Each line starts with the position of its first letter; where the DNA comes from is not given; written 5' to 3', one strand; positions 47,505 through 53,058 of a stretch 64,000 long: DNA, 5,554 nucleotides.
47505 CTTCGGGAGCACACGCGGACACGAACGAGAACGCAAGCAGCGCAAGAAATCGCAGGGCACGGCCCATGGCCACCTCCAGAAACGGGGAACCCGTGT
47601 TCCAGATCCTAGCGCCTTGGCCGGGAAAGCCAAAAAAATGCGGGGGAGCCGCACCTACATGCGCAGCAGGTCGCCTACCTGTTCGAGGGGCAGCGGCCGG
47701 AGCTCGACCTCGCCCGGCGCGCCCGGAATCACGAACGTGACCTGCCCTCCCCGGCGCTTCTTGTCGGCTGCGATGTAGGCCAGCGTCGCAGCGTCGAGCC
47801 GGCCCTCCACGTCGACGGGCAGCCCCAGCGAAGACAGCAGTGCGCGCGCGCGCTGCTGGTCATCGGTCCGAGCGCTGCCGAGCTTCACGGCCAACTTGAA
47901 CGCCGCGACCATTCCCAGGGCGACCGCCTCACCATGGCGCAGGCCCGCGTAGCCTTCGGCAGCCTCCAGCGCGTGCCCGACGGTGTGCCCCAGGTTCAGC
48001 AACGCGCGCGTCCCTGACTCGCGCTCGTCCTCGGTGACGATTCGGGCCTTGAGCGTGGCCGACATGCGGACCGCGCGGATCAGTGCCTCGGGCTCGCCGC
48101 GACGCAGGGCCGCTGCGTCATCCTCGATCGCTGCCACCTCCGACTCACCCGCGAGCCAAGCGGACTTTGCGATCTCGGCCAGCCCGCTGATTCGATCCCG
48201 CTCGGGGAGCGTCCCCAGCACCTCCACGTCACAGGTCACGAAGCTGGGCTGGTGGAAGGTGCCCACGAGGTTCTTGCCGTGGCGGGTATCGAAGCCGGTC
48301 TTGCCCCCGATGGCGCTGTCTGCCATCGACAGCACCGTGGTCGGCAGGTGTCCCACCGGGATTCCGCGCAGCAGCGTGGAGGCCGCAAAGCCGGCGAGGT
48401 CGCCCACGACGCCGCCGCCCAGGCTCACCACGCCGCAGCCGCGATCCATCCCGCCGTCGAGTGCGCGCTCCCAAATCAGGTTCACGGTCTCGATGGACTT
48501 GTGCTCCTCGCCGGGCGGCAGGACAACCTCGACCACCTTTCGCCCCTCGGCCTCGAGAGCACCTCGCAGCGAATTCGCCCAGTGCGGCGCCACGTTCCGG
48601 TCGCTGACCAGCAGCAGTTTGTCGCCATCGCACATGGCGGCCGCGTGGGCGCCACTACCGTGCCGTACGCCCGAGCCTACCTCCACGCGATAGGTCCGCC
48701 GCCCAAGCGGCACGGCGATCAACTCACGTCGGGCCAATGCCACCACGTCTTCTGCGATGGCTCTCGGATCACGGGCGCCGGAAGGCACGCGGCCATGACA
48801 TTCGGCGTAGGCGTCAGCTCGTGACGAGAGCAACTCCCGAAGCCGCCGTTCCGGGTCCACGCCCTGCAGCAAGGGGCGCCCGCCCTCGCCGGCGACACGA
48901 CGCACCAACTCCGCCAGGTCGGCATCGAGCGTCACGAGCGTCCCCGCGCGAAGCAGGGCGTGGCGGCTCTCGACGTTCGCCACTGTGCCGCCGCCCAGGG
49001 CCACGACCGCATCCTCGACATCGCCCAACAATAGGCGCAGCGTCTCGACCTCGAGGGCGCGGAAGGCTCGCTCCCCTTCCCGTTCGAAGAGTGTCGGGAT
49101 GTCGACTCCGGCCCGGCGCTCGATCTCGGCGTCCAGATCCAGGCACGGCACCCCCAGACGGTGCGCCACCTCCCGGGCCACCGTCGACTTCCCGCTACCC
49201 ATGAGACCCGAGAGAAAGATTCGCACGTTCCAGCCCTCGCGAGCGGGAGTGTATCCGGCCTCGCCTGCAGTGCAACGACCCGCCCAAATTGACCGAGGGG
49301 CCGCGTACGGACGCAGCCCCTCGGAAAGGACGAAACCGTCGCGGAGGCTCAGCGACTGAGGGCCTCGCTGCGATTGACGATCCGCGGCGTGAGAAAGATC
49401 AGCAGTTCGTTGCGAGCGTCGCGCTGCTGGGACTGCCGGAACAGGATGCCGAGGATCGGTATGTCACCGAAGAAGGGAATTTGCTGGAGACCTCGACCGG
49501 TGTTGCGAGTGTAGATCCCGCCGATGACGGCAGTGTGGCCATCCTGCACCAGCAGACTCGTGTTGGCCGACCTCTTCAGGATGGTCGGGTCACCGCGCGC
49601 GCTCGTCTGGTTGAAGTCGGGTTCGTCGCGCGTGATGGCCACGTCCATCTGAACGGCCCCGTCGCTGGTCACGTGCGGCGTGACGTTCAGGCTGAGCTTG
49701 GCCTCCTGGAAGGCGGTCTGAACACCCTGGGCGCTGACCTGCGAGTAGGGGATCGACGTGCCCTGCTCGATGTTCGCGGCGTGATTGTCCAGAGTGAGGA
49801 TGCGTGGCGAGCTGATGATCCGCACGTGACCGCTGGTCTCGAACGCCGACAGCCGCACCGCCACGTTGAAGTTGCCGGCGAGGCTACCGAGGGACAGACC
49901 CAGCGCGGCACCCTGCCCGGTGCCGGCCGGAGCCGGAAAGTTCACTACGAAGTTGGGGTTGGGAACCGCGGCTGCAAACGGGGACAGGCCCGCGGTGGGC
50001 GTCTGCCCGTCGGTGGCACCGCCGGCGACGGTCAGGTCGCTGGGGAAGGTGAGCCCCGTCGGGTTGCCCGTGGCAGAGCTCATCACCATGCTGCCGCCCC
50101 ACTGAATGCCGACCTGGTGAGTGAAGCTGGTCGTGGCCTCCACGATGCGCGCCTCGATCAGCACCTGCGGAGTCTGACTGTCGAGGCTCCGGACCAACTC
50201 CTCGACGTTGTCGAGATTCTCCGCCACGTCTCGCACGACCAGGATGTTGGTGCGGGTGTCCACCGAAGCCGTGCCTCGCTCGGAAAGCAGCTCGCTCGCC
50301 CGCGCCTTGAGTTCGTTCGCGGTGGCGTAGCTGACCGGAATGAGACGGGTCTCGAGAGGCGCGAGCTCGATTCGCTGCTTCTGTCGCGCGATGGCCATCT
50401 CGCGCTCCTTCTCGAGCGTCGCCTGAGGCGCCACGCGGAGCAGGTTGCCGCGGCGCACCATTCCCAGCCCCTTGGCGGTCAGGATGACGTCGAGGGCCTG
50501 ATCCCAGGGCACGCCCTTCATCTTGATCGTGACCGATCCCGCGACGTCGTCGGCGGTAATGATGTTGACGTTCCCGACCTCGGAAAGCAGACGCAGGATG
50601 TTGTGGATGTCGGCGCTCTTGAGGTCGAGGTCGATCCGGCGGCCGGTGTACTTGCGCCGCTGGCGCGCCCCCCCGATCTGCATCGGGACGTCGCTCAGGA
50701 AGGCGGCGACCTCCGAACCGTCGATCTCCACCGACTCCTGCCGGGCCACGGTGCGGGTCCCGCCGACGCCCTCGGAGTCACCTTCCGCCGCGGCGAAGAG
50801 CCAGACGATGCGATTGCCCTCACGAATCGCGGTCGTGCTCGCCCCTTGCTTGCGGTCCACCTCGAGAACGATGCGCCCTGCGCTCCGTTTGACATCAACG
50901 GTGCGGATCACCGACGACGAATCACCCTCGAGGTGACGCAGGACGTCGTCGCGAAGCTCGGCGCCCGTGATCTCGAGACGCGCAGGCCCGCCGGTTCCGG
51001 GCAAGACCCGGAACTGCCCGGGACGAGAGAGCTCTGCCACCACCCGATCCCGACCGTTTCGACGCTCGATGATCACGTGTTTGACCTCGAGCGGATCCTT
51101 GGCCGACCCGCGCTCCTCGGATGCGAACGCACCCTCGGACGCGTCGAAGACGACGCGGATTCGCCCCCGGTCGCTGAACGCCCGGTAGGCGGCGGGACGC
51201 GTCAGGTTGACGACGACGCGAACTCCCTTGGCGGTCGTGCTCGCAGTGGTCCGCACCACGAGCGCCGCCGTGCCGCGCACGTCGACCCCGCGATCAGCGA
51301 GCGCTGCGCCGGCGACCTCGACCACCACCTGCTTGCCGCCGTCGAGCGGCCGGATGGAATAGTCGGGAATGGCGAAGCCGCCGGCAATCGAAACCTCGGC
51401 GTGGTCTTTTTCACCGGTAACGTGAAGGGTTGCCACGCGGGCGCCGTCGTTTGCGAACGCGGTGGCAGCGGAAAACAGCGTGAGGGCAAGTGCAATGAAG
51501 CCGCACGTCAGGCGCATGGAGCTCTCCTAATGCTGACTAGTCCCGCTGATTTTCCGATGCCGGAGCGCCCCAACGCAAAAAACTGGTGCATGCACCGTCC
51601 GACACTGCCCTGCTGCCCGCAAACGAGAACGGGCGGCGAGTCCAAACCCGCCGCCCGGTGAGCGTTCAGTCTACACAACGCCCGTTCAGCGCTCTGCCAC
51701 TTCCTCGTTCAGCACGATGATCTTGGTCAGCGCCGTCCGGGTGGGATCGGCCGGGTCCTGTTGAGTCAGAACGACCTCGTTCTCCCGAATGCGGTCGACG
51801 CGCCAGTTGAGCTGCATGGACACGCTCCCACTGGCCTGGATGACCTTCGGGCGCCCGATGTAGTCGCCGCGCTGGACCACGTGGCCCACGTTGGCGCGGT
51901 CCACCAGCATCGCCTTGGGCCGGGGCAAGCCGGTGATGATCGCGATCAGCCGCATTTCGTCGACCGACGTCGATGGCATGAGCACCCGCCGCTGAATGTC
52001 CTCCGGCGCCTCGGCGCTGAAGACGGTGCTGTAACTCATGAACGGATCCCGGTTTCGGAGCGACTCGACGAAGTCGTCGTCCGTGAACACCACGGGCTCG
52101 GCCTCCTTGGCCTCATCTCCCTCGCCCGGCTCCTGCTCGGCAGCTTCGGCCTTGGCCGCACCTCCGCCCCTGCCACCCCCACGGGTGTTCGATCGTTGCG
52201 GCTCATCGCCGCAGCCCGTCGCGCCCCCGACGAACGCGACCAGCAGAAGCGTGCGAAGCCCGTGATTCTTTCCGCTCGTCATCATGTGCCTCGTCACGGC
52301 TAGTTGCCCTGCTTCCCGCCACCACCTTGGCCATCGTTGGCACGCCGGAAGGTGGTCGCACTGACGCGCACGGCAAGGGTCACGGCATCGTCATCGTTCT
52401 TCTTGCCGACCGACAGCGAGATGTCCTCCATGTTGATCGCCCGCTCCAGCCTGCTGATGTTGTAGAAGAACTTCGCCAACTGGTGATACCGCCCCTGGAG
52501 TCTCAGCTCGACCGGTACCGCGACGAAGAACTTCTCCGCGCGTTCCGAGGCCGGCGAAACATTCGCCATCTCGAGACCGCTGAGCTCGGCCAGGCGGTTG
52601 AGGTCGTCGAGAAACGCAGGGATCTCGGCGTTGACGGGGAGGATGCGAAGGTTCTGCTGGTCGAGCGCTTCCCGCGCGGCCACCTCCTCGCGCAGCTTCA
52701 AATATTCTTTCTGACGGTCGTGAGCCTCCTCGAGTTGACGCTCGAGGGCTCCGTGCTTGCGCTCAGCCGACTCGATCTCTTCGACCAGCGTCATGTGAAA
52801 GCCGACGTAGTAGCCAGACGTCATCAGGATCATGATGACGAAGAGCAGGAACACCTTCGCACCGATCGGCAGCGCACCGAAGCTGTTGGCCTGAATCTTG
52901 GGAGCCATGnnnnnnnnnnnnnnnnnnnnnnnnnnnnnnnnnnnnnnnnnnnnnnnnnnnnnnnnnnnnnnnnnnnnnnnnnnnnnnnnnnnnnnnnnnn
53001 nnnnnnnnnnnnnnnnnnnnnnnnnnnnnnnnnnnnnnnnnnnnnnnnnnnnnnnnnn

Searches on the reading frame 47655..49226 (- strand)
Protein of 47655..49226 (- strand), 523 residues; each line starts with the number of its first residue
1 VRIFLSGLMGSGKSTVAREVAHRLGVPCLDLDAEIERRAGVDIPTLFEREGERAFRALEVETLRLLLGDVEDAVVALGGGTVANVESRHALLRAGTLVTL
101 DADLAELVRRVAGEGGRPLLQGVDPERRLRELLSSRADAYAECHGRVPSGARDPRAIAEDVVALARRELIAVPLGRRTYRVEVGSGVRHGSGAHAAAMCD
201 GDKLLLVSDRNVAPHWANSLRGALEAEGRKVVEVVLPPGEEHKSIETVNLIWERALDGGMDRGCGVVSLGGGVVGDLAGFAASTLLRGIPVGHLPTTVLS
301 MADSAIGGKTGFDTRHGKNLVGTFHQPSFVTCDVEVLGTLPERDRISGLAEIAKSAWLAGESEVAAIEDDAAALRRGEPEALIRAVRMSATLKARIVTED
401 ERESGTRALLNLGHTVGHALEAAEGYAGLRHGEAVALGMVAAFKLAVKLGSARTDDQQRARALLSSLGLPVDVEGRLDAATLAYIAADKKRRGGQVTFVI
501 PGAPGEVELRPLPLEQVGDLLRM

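Call 13: search_protein_families(library=pfam, proteins=[window:47655-49226:-], max_evalue=0.001)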
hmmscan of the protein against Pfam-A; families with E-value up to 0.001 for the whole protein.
window:47655-49226:- (523 aa): 8 families
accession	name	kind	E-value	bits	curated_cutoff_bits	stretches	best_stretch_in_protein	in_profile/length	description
PF01761.26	DHQ_synthase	-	2.5e-41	140.4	24.2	1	234-344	2-112/115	3-dehydroquinate synthase N-terminal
PF24621.2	DHQS_C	-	7.9e-40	136.6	27.6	1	348-490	1-143/144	3-dehydroquinate synthase C-terminal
PF01202.28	SKI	-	1.3e-37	129.8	22.1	1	9-163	1-156/159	Shikimate kinase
PF13238.12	AAA_18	-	2.6e-07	31.6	29.4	1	3-115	1-112/128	AAA domain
PF00465.25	Fe-ADH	-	1.2e-06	28.6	31.3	1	182-286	5-104/168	Iron-containing alcohol dehydrogenase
PF13685.12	Fe-ADH_2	-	8.1e-06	26.3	28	0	200-285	18-97/149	Iron-containing alcohol dehydrogenase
PF13671.12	AAA_33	-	9.8e-06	26.4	27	1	3-111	2-115/143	AAA domain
PF13189.12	Cytidylate_kin2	-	0.00031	21.4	28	1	3-42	2-43/176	Cytidylate kinase-like family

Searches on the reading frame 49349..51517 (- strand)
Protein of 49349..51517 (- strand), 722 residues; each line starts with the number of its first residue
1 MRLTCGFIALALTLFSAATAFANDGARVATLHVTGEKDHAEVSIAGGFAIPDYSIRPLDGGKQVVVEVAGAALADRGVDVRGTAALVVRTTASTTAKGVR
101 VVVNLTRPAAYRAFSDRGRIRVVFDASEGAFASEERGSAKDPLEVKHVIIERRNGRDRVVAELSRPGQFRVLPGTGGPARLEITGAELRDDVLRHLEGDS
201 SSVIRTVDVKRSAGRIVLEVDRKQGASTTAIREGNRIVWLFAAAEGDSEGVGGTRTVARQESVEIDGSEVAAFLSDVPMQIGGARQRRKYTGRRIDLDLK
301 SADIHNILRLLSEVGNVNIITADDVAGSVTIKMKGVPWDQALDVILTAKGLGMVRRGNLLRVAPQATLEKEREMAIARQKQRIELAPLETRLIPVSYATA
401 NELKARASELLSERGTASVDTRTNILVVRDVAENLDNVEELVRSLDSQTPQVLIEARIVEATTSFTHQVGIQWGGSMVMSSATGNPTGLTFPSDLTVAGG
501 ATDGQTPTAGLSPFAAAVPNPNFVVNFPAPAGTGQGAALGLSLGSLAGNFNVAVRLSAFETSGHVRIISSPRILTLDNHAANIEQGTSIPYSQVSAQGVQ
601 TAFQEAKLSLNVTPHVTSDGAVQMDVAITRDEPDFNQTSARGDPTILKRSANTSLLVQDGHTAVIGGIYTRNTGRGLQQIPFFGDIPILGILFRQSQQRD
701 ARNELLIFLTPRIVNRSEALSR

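Call 13: search_protein_families(library=pfam, proteins=[window:49349-51517:-], max_evalue=0.001)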
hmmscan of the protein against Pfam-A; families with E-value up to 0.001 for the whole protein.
window:49349-51517:- (722 aa): 4 families
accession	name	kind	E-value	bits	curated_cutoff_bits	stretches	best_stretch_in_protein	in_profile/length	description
PF00263.26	Secretin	-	1.4e-46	158.6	27.5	1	558-714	1-168/169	Bacterial type II and III secretion system protein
PF03958.22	Secretin_N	-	3.4e-12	46.8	28.2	1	390-451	1-69/69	Bacterial type II/III secretion system short domain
PF11741.13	AMIN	-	1e-07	32.4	20.5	0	58-120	28-97/101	AMIN domain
PF07660.19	STN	-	1e-07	32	28.4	1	320-364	4-51/52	Secretin and TonB N terminus short domain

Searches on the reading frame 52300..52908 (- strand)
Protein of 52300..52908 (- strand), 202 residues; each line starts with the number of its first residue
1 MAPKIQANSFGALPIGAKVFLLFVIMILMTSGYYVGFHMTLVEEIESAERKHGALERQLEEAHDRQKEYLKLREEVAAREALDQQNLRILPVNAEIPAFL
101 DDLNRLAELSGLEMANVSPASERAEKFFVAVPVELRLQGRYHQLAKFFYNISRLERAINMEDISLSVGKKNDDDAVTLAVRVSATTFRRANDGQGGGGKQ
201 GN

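Call 13: search_protein_families(library=pfam, proteins=[window:52300-52908:-], max_evalue=0.001)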
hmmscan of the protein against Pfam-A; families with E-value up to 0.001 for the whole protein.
window:52300-52908:- (202 aa): 2 families
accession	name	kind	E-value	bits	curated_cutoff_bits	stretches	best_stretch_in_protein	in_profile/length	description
PF04350.18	PilO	-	8.4e-29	101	22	1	45-188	1-142/145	Pilus assembly protein, PilO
PF10741.14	T2SSM_b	-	5.3e-05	23.5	21.7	1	98-187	18-110/111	Type II secretion system (T2SS), protein M subtype b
